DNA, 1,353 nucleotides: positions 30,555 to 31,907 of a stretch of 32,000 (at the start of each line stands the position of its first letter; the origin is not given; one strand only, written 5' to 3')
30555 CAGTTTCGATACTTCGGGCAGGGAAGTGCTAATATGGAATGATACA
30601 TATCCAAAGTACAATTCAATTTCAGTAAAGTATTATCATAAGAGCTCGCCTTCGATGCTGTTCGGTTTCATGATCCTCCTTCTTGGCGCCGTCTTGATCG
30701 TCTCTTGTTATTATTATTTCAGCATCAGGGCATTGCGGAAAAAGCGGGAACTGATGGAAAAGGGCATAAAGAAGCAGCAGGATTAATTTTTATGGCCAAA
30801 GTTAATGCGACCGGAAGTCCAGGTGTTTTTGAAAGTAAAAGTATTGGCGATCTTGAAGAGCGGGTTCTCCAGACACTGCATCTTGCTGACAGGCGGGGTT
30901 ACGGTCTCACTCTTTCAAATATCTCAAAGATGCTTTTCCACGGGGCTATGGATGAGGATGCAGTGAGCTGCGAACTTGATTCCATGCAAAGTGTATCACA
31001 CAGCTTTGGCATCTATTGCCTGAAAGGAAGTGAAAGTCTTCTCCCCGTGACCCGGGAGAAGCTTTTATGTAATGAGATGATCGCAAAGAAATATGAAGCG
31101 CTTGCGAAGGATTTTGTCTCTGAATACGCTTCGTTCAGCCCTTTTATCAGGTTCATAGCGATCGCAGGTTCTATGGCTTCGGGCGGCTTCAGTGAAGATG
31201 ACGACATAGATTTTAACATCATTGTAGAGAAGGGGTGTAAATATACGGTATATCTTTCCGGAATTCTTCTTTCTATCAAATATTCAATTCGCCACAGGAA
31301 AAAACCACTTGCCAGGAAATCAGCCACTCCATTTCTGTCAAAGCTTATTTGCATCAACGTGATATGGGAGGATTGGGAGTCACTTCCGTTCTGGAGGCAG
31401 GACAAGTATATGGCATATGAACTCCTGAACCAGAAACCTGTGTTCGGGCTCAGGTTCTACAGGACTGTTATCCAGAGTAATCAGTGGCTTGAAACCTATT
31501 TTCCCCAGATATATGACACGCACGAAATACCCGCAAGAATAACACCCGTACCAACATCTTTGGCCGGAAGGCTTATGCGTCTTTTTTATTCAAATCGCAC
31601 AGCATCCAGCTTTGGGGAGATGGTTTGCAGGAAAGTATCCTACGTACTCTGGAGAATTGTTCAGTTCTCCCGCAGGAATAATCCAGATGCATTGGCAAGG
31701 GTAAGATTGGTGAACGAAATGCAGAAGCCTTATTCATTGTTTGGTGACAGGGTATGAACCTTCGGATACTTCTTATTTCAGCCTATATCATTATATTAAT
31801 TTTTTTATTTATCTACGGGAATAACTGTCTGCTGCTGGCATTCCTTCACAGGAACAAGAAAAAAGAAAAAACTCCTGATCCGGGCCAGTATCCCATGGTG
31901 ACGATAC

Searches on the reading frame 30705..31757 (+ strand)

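Call 74: search_protein_families(library=pfam, proteins=[window:30705-31757:+], max_evalue=0.01)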
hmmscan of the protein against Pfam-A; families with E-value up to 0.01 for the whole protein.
window:30705-31757:+ (350 aa): 1 family
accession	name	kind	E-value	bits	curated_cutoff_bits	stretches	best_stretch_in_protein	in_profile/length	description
PF18765.7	Polbeta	-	0.0021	18.6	26.9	1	140-177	5-42/93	Polymerase beta, Nucleotidyltransferase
